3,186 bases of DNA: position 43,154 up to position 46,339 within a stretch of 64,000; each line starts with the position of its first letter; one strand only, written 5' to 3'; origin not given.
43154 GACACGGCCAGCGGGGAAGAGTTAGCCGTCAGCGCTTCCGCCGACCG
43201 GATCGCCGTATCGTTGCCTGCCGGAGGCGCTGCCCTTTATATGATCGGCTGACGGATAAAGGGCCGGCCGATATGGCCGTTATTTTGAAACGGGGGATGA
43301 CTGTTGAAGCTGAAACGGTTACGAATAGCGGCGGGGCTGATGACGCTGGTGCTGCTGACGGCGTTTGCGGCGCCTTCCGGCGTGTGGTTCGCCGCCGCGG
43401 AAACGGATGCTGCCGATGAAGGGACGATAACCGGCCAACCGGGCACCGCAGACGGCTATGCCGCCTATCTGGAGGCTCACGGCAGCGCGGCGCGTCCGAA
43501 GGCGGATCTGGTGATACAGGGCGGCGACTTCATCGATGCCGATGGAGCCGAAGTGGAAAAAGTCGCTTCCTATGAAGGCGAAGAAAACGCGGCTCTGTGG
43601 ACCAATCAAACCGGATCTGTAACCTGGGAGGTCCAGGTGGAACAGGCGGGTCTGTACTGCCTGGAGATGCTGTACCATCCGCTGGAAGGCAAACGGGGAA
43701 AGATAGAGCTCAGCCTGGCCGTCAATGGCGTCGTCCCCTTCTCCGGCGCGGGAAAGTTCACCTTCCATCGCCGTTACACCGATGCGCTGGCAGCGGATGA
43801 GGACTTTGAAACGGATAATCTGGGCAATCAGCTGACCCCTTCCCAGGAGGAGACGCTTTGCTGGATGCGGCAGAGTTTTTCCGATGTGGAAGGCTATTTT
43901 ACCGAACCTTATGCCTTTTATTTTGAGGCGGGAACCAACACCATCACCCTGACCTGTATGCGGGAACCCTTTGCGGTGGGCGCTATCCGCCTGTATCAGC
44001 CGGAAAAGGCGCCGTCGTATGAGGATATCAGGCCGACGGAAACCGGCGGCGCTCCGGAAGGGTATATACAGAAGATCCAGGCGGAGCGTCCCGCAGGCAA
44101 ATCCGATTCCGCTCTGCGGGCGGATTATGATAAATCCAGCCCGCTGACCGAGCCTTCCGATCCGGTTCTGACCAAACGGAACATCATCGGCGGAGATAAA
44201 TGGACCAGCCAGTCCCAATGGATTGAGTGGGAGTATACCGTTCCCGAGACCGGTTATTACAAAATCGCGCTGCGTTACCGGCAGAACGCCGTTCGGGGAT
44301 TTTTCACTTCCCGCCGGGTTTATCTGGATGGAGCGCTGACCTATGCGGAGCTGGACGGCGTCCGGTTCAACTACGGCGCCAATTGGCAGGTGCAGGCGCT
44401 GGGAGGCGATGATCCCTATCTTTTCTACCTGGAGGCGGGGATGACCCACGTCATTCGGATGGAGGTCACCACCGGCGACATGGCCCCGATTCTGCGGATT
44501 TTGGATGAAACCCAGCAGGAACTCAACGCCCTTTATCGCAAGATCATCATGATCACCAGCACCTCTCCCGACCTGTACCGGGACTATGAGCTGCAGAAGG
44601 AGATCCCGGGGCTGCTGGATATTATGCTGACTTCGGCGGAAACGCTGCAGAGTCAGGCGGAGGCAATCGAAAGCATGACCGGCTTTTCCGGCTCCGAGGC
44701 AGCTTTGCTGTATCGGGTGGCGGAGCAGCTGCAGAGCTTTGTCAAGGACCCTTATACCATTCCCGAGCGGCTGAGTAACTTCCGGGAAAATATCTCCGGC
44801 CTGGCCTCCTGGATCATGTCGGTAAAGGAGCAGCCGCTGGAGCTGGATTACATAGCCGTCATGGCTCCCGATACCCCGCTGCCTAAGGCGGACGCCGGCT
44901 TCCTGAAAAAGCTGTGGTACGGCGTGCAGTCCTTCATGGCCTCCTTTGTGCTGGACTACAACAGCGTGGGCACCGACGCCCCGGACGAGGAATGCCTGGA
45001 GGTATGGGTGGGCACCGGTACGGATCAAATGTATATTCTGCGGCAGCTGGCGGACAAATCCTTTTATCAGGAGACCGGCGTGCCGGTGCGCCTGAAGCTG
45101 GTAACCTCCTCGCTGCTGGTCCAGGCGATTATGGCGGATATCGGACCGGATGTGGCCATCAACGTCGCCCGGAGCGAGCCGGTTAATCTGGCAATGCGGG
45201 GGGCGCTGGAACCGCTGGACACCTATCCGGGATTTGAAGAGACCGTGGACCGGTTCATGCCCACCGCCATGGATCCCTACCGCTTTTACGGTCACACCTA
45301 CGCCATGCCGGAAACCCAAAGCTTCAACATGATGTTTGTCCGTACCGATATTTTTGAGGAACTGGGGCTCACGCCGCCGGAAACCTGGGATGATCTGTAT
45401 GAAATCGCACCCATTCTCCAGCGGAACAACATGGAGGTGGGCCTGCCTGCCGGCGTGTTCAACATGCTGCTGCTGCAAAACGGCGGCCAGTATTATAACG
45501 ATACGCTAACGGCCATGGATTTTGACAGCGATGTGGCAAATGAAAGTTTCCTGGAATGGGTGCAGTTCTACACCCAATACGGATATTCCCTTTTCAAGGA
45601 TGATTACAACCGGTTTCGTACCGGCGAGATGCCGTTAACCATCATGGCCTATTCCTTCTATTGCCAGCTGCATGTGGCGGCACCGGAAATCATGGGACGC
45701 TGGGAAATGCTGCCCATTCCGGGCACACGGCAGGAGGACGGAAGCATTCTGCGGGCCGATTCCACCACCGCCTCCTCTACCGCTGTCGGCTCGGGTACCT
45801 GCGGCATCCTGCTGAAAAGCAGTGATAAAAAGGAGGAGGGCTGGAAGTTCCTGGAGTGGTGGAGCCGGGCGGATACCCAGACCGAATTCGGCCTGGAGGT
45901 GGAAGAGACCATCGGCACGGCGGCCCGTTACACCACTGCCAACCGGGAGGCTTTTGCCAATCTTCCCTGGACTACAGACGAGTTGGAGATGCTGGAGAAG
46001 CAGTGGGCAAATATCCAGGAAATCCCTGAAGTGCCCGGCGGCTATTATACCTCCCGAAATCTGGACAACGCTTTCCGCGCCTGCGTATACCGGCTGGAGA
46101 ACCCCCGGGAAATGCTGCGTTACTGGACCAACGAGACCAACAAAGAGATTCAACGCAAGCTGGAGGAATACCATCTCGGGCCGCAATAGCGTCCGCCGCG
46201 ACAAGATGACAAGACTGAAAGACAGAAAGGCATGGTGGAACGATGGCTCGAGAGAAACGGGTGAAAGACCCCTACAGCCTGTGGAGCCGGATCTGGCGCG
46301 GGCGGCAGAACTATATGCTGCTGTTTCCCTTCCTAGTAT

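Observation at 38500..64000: Gram-positive polysaccharide-utilization locus built mostly from unassigned protein families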

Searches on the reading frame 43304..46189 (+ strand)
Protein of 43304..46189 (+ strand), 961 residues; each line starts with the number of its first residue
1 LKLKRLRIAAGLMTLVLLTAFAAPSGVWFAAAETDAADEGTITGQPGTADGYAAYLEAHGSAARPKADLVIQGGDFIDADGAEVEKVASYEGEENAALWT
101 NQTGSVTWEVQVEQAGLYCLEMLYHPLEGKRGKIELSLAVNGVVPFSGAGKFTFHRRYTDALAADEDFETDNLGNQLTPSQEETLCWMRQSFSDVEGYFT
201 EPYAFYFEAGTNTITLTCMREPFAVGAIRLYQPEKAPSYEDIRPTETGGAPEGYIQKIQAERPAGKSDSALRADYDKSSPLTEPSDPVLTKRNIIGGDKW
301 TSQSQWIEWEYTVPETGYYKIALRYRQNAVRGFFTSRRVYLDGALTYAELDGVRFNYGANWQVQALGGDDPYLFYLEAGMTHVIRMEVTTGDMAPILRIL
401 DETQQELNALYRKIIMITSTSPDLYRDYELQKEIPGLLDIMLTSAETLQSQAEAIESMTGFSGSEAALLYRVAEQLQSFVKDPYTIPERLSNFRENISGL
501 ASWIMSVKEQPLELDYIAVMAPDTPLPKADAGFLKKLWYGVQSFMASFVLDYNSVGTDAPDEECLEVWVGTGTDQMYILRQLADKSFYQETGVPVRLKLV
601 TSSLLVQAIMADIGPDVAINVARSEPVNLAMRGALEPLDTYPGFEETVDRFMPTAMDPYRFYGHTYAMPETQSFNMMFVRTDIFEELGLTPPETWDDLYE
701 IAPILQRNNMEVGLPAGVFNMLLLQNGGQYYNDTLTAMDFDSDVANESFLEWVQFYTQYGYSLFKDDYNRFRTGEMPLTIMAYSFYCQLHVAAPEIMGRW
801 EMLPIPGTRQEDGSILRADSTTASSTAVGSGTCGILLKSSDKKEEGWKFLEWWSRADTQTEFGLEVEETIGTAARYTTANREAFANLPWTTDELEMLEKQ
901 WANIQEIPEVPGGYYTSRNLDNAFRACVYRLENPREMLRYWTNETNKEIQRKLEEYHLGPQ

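Call 3: search_protein_families(library=pfam, proteins=[window:43304-46189:+], max_evalue=0.01)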
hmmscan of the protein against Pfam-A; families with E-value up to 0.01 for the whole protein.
window:43304-46189:+ (961 aa): 3 families
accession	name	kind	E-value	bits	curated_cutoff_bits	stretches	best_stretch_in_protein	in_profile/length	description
PF01547.30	SBP_bac_1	-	2.5e-23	84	26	1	572-859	4-306/307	Bacterial extracellular solute-binding protein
PF13416.11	SBP_bac_8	-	4.4e-19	69.8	27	1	585-862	4-252/279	Bacterial extracellular solute-binding protein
PF25275.1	Golvesin_C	-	8.7e-05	23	31.6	0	301-361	37-95/132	Golvesin C-terminal domain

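Call 7: search_protein_families(library=ncbifam, proteins=[window:43304-46189:+], max_evalue=0.01)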
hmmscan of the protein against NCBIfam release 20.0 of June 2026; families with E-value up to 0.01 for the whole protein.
window:43304-46189:+ (961 aa): 3 families
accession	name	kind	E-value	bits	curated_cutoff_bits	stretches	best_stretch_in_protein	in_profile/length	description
TIGR03850.1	bind_CPR_0540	equivalog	0.0032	16.2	299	1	655-709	142-195/437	carbohydrate ABC transporter substrate-binding protein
TIGR03851.1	chitin_NgcE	equivalog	0.0066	15.4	399.65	0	649-710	137-198/450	N-acetylglucosamine/diacetylchitobiose ABC transporter substrate-binding protein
NF008211.0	PRK10974.1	equivalog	0.0072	14.9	411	0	650-731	121-207/439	sn-glycerol-3-phosphate ABC transporter substrate-binding protein UgpB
